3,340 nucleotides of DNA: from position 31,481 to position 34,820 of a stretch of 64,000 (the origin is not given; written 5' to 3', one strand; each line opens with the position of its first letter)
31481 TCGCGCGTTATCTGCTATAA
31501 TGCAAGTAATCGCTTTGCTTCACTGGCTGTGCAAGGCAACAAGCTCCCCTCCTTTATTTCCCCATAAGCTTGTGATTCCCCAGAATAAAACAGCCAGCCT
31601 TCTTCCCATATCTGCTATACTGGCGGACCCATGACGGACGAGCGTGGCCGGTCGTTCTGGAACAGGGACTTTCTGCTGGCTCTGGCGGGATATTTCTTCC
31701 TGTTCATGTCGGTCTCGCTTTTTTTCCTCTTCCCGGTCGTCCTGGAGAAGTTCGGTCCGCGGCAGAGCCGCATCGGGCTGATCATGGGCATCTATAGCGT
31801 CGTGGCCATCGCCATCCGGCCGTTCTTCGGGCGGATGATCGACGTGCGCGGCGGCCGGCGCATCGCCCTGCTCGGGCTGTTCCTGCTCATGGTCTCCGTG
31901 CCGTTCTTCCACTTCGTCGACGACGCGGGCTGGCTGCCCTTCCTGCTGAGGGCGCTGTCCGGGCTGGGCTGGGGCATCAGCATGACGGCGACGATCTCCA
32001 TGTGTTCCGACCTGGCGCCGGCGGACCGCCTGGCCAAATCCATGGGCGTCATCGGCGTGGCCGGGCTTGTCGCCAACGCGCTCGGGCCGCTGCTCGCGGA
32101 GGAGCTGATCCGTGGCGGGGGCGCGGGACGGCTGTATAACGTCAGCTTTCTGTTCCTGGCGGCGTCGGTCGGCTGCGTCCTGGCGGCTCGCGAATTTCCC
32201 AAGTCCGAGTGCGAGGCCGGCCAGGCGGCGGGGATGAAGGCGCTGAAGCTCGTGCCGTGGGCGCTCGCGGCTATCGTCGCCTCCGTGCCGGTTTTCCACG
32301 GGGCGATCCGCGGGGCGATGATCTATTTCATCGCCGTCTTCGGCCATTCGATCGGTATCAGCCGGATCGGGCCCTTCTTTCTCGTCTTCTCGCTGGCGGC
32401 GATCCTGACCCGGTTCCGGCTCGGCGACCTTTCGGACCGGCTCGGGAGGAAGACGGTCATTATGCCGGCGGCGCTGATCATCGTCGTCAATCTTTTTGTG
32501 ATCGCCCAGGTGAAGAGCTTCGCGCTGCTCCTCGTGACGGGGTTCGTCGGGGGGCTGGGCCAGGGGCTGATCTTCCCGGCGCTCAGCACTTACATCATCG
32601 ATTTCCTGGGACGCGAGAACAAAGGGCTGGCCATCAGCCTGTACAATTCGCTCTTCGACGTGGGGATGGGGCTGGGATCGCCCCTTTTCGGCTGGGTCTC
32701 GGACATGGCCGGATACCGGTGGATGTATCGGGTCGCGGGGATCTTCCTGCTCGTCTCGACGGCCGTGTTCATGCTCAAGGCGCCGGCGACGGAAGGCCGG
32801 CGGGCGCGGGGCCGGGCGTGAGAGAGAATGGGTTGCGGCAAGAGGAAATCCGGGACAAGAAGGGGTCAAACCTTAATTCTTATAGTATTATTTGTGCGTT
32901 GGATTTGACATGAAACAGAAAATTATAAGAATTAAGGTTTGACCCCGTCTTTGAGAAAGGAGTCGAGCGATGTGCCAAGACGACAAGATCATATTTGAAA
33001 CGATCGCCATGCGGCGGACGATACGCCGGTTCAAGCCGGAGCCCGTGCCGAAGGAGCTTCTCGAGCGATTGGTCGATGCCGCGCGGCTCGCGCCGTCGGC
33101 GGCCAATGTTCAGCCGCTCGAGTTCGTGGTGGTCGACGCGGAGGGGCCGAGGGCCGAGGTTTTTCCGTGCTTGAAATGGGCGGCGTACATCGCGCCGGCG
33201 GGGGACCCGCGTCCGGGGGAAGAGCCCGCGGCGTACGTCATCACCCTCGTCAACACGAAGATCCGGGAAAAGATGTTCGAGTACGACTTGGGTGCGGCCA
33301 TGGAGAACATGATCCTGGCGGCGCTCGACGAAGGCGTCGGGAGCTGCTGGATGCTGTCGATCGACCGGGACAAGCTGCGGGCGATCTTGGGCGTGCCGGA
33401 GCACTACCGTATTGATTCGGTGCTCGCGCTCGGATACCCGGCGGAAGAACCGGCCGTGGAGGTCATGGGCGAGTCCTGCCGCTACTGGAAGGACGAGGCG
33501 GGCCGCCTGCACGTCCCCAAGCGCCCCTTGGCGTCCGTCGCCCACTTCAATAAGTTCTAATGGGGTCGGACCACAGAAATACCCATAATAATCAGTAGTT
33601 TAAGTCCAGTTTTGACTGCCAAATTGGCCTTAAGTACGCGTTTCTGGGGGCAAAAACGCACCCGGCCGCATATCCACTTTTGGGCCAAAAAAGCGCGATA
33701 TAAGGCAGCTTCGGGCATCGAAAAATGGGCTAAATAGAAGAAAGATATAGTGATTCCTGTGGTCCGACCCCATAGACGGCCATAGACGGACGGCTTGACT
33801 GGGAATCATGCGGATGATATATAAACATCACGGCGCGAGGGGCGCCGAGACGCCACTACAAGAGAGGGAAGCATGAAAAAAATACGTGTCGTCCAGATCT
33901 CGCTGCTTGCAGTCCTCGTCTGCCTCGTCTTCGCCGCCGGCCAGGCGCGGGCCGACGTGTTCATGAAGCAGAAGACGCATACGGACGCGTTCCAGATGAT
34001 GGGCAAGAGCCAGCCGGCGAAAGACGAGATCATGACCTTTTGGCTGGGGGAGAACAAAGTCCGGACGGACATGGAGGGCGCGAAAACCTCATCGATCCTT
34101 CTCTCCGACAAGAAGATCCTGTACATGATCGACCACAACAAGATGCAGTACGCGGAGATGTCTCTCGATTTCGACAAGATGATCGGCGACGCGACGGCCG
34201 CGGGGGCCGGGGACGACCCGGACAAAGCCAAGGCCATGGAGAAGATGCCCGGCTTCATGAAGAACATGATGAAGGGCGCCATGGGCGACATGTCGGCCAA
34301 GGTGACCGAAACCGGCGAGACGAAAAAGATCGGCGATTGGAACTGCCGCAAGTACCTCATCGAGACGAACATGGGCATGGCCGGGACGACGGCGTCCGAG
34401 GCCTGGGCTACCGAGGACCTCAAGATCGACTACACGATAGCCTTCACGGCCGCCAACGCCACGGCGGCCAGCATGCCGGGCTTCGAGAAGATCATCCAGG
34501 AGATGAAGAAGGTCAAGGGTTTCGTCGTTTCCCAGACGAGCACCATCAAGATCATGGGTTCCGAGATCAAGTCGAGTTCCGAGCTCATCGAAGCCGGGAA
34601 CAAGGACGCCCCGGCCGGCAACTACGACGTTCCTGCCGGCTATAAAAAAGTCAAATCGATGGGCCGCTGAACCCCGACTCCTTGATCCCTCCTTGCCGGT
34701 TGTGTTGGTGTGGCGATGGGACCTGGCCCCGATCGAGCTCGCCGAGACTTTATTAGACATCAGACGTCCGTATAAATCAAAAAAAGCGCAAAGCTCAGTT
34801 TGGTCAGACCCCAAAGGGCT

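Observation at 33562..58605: Family of AT-rich miniature inverted-repeat elements with perfect termini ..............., six copies all in one orientation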

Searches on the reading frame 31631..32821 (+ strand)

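Call 39: search_protein_families(library=pfam, proteins=[window:31631-32821:+])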
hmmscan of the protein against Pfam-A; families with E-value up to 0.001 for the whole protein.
window:31631-32821:+ (396 aa): 3 families
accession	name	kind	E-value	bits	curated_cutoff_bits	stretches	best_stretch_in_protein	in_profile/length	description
PF07690.21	MFS_1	-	3.5e-47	161.5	33.4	2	19-286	3-280/347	Major Facilitator Superfamily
PF00083.30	Sugar_tr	-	4.9e-13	49.2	22.3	2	19-132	19-134/452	Sugar (and other) transporter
PF12832.13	MFS_1_like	-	2.1e-10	40.6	25.2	1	216-368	217-373/373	MFS_1 like family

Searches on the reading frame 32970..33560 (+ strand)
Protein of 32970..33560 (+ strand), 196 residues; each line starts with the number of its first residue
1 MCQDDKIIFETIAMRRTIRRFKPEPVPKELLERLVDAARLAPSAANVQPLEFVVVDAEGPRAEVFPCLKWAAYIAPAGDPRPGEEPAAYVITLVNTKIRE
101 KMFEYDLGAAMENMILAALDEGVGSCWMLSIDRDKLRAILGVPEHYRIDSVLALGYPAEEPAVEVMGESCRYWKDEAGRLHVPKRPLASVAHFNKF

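Call 39: search_protein_families(library=pfam, proteins=[window:32970-33560:+])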
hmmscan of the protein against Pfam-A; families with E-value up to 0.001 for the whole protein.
window:32970-33560:+ (196 aa): 2 families
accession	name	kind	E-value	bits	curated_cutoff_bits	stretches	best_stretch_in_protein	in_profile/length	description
PF00881.29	Nitroreductase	-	6.1e-31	108.3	23.5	1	12-156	1-167/167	Nitroreductase family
PF14512.11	TM1586_NiRdase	-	9.3e-15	55.3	27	1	100-160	77-136/215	Putative TM nitroreductase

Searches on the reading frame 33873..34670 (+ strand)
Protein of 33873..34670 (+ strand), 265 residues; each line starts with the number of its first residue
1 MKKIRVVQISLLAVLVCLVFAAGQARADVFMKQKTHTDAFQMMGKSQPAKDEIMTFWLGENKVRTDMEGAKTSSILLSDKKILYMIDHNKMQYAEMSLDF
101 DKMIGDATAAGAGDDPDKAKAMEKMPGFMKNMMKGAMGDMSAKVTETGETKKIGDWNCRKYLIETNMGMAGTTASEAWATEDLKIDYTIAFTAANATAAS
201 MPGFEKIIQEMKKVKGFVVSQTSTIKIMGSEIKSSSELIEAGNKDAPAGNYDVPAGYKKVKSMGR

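Call 39: search_protein_families(library=pfam, proteins=[window:33873-34670:+])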
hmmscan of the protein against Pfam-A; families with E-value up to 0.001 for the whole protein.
window:33873-34670:+ (265 aa): 1 family
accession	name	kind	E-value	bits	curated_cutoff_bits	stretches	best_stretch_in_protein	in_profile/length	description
PF14371.13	DUF4412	-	2.7e-10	40.8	21.6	1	140-257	85-191/191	Domain of unknown function (DUF4412)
